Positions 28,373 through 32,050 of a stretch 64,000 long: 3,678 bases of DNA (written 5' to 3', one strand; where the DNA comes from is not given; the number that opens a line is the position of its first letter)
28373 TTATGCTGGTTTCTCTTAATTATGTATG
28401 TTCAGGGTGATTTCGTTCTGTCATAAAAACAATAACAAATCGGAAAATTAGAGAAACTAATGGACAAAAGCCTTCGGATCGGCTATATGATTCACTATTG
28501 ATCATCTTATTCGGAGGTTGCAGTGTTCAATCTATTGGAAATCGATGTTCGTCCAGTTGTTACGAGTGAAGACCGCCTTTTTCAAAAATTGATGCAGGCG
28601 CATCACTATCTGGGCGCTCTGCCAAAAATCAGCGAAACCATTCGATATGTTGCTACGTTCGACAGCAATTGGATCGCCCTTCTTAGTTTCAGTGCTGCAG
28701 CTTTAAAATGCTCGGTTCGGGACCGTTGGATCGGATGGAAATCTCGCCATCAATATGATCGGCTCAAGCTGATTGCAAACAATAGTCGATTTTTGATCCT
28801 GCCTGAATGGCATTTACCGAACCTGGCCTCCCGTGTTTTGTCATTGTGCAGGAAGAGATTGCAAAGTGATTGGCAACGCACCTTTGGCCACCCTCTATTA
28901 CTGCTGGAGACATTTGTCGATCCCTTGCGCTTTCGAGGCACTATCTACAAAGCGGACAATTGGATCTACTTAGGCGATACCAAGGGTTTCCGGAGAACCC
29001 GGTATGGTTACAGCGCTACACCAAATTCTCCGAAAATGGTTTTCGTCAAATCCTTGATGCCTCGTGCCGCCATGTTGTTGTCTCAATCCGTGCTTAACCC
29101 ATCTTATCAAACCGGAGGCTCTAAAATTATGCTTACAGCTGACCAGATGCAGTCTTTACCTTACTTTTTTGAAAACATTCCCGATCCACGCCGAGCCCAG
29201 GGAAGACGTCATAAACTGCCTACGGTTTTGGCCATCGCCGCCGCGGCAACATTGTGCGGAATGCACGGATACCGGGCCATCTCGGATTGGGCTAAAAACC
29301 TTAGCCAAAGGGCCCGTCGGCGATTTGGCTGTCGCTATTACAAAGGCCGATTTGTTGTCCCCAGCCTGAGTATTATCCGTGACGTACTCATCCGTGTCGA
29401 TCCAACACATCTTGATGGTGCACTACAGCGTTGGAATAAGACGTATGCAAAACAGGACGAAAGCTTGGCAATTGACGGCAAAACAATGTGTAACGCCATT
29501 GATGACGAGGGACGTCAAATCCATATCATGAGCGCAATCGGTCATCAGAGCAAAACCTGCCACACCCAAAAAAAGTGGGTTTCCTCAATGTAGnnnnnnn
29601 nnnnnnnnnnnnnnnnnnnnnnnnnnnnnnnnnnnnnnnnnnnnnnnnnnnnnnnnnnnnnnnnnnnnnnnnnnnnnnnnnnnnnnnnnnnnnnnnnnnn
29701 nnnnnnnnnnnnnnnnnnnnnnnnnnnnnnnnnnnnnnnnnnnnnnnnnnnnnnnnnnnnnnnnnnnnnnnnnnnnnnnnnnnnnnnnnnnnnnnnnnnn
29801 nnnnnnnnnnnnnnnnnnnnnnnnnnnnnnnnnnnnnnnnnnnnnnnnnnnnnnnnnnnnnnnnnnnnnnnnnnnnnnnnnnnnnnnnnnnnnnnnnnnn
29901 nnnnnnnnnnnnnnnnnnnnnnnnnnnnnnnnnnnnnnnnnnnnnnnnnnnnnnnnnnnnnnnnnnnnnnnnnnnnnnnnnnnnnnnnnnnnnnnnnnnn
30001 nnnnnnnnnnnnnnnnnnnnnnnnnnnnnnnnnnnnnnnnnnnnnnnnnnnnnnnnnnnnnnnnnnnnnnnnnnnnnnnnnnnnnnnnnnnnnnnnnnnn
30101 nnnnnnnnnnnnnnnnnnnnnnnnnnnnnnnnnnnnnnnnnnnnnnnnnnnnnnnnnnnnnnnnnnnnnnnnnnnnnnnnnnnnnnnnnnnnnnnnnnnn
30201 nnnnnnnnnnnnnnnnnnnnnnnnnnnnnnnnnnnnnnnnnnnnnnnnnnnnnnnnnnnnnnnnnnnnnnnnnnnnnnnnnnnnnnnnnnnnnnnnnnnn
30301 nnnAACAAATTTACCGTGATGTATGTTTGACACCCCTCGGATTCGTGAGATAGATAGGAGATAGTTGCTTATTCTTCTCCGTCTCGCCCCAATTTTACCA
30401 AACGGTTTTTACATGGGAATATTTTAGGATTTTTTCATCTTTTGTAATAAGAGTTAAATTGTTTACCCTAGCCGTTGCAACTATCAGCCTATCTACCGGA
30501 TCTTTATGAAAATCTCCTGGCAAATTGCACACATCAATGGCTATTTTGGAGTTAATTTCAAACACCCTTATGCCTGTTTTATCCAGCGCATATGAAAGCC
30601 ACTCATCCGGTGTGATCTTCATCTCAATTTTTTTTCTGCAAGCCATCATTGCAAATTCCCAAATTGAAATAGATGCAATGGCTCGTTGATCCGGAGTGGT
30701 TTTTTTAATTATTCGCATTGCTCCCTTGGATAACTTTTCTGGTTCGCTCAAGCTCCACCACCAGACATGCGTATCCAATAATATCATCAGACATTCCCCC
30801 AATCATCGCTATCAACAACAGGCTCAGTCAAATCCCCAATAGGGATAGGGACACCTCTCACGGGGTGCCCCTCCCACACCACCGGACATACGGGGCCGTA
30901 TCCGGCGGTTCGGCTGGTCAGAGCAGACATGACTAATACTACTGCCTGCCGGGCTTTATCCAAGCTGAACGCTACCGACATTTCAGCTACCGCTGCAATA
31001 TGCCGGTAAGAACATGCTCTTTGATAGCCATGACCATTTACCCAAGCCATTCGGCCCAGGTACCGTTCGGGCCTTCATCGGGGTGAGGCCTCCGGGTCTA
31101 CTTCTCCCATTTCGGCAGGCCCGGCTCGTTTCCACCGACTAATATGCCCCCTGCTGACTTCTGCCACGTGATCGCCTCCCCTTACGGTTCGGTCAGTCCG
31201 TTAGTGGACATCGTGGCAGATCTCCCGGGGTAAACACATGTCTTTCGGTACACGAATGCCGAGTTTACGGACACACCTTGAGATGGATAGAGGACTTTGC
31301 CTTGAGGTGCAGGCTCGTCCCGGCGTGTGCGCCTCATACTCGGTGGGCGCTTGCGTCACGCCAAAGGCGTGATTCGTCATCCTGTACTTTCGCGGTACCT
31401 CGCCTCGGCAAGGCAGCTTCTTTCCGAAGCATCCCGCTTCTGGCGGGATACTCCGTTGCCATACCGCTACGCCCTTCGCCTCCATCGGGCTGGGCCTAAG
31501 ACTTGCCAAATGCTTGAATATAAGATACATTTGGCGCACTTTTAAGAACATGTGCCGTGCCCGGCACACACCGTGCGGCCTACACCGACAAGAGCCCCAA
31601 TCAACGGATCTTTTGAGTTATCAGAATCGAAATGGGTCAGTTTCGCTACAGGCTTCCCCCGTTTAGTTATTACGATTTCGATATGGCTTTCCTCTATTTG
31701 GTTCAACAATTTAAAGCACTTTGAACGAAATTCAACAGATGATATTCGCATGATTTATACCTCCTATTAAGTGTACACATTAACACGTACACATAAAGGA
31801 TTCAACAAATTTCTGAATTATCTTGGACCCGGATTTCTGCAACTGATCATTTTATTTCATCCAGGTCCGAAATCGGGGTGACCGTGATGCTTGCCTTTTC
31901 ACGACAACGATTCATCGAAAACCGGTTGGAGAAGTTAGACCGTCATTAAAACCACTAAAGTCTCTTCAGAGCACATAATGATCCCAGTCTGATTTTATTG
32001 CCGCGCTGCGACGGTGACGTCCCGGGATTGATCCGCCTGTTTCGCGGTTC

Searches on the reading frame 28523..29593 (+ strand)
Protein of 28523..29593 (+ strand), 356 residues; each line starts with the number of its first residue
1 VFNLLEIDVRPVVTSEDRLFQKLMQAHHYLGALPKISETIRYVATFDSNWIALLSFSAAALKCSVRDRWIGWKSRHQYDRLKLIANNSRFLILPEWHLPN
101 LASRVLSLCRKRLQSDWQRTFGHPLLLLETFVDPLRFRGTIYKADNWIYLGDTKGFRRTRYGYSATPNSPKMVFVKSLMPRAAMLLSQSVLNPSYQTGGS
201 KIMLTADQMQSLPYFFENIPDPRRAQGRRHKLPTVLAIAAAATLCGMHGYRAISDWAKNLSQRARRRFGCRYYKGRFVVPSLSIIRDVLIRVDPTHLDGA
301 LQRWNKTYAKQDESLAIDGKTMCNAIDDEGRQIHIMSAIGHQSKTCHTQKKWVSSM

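Call 7: search_protein_families(library=pfam, proteins=[window:28523-29593:+], max_evalue=0.01)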
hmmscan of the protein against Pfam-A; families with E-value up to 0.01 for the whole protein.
window:28523-29593:+ (356 aa): 3 families
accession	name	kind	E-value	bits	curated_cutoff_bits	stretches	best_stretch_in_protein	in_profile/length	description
PF14236.12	DruA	-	5e-27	95.3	27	1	12-156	55-220/297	Druantia protein DruA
PF13808.11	DDE_Tnp_1_assoc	-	5.1e-21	75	32.3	1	215-304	3-87/88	DDE_Tnp_1-associated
PF25680.1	Mom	-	0.0018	18.4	27.1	1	100-154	83-133/202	Mom protein family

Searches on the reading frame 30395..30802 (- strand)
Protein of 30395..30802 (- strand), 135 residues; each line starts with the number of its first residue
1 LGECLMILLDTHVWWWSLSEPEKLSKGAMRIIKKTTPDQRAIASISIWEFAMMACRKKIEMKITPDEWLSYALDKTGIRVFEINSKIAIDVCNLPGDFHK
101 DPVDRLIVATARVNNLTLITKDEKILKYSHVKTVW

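Call 7: search_protein_families(library=pfam, proteins=[window:30398-30787:-], max_evalue=0.01)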
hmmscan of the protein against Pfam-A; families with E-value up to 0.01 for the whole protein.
seq(130 aa): 1 family
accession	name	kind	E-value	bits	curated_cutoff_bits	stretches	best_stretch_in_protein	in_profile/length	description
PF01850.27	PIN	-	1.2e-13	52.2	23.6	1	2-123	1-117/120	PIN domain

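Call 8: search_protein_families(library=ncbifam, proteins=[window:30398-30787:-], max_evalue=0.01)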
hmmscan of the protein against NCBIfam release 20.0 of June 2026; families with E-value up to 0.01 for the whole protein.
seq(130 aa): 0 families

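Call 53: find_encoding_contigs(protein=window:30398-30787:-, flank=6000, max_places=6)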
Protein seq(130 aa) (130 aa): no gene with exactly this product is on record in the collection.

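Call 54: find_encoding_contigs(protein=window:30395-30802:-, flank=6000, max_places=6)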
Protein window:30395-30802:- (135 aa): no gene with exactly this product is on record in the collection.

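Call 57: find_encoding_contigs(protein=P0150, flank=10000, max_places=8)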
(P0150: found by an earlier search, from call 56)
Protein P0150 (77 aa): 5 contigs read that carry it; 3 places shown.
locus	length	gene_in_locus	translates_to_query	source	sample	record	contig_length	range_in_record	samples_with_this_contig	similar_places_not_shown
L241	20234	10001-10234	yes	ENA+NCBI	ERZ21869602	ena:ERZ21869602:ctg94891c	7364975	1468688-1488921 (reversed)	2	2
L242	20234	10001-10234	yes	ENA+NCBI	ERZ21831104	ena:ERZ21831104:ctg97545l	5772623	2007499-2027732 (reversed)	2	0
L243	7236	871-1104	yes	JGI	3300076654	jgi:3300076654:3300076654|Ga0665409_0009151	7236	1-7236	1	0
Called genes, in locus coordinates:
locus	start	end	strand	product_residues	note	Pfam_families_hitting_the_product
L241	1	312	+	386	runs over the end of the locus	-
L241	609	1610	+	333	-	-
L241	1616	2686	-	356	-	PF26061:DUF8021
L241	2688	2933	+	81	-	-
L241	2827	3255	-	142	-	PF13470:PIN_3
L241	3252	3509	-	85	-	-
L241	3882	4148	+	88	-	-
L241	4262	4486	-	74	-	PF09720:Unstab_antitox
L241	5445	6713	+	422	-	PF07690:MFS_1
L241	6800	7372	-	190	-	PF13577:SnoaL_4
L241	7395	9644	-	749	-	PF19313:DUF5916 (weak)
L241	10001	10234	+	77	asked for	PF02604:PhdYeFM_antitox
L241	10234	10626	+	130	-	PF01850:PIN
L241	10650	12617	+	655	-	PF03169:OPT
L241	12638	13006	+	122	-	PF00034:Cytochrom_C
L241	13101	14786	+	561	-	PF10459:Peptidase_S46, PF13365:Trypsin_2 (faint)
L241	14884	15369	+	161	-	-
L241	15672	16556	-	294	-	PF17914:HopA1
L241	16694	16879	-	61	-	-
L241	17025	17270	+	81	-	PF00857:Isochorismatase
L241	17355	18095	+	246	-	PF01135:PCMT (weak), PF01209:Ubie_methyltran, PF13489:Methyltransf_23, PF07021:MetW, PF08241:Methyltransf_11, PF08242:Methyltransf_12, PF13649:Methyltransf_25, PF13847:Methyltransf_31, +2 more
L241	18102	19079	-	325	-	-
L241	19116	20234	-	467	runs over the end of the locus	PF00211:Guanylate_cyc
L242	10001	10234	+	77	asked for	PF02604:PhdYeFM_antitox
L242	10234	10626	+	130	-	PF01850:PIN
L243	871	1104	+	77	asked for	PF02604:PhdYeFM_antitox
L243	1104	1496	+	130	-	PF01850:PIN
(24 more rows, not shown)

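Call 59: find_encoding_contigs(protein=P0162, flank=10000, max_places=4)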
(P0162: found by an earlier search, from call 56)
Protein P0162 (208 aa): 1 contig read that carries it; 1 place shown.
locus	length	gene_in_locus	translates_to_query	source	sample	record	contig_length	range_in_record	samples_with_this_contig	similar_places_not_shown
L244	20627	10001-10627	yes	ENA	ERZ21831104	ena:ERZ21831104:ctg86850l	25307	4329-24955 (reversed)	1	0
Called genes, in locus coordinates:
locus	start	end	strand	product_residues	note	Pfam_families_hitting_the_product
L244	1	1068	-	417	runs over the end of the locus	PF00015:MCPsignal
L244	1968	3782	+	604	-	PF00989:PAS (weak), PF08448:PAS_4 (weak), PF08447:PAS_3, PF13426:PAS_9, PF00989:PAS (weak), PF13426:PAS_9, PF00989:PAS, PF13426:PAS_9, +5 more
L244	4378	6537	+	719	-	PF00989:PAS, PF08448:PAS_4, PF13188:PAS_8 (faint), PF13426:PAS_9, PF08447:PAS_3 (faint), PF00512:HisKA, PF02518:HATPase_c, PF00072:Response_reg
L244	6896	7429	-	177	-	-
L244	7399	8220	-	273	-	-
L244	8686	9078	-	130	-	PF01850:PIN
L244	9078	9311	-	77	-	PF02604:PhdYeFM_antitox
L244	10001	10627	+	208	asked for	PF00583:Acetyltransf_1, PF13508:Acetyltransf_7, PF08445:FR47 (weak), PF13673:Acetyltransf_10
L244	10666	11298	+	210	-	PF00440:TetR_N, PF09209:CecR_C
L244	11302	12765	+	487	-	PF02321:OEP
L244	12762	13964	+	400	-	PF25917:BSH_RND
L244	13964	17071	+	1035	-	PF00873:ACR_tran, PF02355:SecD_SecF_C (faint)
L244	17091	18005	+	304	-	-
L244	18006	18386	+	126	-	-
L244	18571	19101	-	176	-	-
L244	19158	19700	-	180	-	-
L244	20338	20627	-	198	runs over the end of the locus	-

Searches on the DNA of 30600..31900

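Call 5: search_rna_families(source=window, start=30600, end=31900, threshold=evalue, max_evalue=10, show_alignments=5)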
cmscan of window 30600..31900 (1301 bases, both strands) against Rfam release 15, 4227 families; matches with E-value up to 10: 7.
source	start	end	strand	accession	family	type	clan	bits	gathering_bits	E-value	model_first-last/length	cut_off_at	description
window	31234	31412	-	RF02001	group-II-D1D4-3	Intron;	CL00102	62.5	32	8.5e-12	1-170/170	no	Group II catalytic intron D1-D4-3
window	30839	30910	-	RF00029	Intron_gpII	Intron;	-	37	40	2.5e-05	1-77/77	no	Group II catalytic intron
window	31070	31195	-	RF01998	group-II-D1D4-1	Intron;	CL00102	36.1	35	0.00014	1-84/84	no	Group II catalytic intron D1-D4-1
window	30968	30995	-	RF01707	JUMPstart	Cis-reg;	-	15.7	35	3.4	1-38/38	no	JUMPstart RNA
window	30828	30897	+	RF00233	Tymo_tRNA-like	Cis-reg;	-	14.4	40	4.3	1-84/84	no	Tymovirus/Pomovirus/Furovirus tRNA-like 3' UTR element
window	30794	30866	-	RF02166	PVT1_3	Gene; lncRNA;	-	11.5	45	3.8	1-95/95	no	Pvt1 oncogene conserved region 3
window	30601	30656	-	RF01121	sR38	Gene; snRNA; snoRNA; CD-box;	-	11.5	50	9.9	1-59/59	no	Small nucleolar RNA sR38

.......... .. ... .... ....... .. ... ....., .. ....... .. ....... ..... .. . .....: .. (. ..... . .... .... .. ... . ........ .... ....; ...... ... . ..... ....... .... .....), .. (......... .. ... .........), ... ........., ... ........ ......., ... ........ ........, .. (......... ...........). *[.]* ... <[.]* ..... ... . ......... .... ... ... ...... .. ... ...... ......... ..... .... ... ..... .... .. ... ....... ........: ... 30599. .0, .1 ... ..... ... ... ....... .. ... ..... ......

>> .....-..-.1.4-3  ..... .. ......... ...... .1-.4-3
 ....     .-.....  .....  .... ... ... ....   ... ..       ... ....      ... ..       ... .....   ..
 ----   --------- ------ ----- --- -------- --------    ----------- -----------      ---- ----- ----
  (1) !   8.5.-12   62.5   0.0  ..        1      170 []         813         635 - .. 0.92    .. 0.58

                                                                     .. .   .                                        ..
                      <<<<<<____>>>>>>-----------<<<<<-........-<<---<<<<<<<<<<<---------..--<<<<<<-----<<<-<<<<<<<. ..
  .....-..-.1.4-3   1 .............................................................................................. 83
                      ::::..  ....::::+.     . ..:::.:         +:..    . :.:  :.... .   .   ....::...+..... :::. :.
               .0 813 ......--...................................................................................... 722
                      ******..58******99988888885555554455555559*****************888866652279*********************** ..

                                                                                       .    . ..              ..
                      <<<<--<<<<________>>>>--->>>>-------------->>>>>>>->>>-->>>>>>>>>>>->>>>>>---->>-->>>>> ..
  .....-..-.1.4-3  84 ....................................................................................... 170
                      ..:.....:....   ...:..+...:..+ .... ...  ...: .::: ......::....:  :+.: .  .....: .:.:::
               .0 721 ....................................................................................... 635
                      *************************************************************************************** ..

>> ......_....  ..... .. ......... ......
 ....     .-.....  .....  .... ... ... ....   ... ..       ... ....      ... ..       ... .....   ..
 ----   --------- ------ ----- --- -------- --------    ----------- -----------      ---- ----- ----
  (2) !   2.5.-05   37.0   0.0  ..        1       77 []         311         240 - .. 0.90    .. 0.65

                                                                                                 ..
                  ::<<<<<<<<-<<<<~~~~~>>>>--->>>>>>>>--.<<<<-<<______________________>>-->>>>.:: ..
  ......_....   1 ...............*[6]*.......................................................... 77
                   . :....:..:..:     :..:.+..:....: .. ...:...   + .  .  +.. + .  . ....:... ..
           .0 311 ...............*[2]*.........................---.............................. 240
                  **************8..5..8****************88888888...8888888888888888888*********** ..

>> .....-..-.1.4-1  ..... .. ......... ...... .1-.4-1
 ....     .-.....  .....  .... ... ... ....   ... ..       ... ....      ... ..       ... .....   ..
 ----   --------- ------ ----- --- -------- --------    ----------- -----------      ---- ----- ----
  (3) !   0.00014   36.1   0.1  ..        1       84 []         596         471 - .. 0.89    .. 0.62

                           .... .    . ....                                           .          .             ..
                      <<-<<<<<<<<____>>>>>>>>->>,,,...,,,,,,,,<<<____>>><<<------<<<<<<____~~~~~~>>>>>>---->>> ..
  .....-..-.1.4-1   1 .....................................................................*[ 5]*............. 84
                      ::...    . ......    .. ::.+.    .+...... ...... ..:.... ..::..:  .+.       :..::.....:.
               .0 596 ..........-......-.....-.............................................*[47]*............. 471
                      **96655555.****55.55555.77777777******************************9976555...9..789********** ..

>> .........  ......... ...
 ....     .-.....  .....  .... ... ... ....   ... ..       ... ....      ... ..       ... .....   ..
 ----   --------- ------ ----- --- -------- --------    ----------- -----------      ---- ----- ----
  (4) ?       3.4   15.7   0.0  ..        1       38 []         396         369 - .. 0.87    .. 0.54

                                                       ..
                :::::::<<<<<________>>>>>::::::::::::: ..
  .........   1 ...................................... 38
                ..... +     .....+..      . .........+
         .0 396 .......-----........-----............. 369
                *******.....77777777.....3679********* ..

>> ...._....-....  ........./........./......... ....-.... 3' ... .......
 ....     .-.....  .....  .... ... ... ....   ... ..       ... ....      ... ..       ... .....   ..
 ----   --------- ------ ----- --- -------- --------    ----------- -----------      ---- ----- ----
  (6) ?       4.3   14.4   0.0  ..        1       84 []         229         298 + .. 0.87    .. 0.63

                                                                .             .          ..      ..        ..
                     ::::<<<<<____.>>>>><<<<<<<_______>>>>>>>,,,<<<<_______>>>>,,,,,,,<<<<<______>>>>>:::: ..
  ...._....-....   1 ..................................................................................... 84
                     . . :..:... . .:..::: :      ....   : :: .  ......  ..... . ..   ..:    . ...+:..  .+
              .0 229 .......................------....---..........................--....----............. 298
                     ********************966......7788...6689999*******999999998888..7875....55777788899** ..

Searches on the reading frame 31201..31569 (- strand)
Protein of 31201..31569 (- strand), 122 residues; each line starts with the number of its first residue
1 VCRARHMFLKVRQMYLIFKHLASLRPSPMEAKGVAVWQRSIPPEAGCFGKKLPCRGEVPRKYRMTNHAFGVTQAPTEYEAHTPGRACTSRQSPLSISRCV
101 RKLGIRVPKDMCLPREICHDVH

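Call 21: find_encoding_contigs(protein=window:31201-31569:-, flank=6000, max_places=10)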
Protein window:31201-31569:- (122 aa): no gene with exactly this product is on record in the collection.

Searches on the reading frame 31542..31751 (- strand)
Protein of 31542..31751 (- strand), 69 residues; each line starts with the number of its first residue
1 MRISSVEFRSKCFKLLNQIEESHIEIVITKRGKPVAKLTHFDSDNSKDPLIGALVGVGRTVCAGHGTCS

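Call 10: find_encoding_contigs(protein=window:31542-31751:-, flank=10000, max_places=10)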
Protein window:31542-31751:- (69 aa): no gene with exactly this product is on record in the collection.

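Call 56: list_cluster_members(proteins=[window:30398-30787:-, window:27839-28228:-, window:31542-31751:-, window:32441-33067:+, window:33106-33738:+, window:35202-36404:+, window:39531-40445:+, window:36404-39511:+, window:23584-25743:+, window:30787-31050:-])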
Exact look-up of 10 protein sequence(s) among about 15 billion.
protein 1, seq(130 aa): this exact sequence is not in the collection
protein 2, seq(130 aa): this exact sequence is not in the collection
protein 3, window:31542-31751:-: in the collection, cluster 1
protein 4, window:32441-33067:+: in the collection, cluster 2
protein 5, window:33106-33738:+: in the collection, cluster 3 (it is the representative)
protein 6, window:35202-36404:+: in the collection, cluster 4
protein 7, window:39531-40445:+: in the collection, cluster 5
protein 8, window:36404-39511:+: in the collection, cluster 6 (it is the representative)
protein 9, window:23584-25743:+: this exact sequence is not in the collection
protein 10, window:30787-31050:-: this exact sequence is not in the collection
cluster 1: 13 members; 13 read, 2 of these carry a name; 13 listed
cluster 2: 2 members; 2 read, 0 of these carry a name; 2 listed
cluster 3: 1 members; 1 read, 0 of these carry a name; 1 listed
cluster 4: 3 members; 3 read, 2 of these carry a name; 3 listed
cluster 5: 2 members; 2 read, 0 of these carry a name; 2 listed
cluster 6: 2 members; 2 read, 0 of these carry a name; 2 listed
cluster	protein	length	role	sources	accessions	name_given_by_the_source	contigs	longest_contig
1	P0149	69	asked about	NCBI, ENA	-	-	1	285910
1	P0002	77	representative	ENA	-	-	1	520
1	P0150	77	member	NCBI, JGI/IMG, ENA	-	prevent-host-death family protein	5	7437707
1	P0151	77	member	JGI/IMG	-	prevent-host-death family protein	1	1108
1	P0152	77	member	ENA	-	-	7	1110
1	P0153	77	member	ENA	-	-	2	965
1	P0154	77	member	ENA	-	-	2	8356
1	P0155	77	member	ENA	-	-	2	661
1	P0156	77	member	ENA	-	-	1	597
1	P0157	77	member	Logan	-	-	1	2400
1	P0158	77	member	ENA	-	-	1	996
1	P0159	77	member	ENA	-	-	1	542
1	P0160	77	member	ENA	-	-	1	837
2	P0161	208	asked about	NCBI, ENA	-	-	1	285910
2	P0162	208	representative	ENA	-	-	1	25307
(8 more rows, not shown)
